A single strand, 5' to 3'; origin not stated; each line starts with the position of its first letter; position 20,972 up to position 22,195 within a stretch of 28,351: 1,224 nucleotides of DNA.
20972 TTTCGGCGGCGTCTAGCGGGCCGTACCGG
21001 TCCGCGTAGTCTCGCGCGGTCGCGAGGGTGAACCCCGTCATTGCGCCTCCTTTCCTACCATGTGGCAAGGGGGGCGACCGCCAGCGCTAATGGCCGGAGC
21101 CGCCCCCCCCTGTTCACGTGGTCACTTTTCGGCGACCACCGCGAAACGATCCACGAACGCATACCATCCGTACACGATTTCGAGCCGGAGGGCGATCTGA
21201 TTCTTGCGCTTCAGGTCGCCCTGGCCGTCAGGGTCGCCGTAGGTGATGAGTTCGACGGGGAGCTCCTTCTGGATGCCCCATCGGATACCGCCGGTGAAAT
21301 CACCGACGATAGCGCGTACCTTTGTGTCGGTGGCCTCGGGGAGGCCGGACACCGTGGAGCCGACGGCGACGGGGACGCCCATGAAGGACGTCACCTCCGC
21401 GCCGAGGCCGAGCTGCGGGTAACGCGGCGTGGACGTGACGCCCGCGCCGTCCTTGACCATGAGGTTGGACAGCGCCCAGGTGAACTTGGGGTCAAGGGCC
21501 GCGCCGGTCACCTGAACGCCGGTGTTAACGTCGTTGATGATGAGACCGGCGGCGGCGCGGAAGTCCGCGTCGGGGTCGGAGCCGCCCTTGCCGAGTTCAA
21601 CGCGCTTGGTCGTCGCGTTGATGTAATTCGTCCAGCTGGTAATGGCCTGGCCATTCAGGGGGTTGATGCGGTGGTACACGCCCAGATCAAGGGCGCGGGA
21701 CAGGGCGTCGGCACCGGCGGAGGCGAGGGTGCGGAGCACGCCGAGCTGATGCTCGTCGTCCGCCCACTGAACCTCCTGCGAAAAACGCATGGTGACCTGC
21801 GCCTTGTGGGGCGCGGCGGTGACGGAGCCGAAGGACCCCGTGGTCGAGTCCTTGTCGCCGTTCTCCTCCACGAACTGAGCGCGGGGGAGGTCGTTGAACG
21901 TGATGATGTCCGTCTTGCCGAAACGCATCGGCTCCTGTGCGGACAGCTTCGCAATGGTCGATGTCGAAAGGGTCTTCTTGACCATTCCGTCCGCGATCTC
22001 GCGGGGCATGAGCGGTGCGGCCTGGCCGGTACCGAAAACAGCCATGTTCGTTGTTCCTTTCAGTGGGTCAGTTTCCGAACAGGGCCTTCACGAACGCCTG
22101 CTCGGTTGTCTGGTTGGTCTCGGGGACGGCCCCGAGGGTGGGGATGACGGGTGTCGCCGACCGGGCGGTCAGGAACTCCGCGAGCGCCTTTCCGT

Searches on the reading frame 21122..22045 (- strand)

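Call 50: search_protein_families(library=phrogs, proteins=[window:21122-22045:-], max_evalue=0.001)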
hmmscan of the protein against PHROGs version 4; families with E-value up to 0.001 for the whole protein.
window:21122-22045:- (307 aa): 3 families
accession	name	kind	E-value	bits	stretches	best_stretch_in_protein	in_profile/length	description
phrog_10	-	head and packaging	1.2e-37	131.3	1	3-296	359-624/752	major head protein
phrog_32396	-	unknown function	3.9e-11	44.6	1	12-110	8-106/116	-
phrog_24649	-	unknown function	0.0001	23.4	1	9-65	7-63/69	-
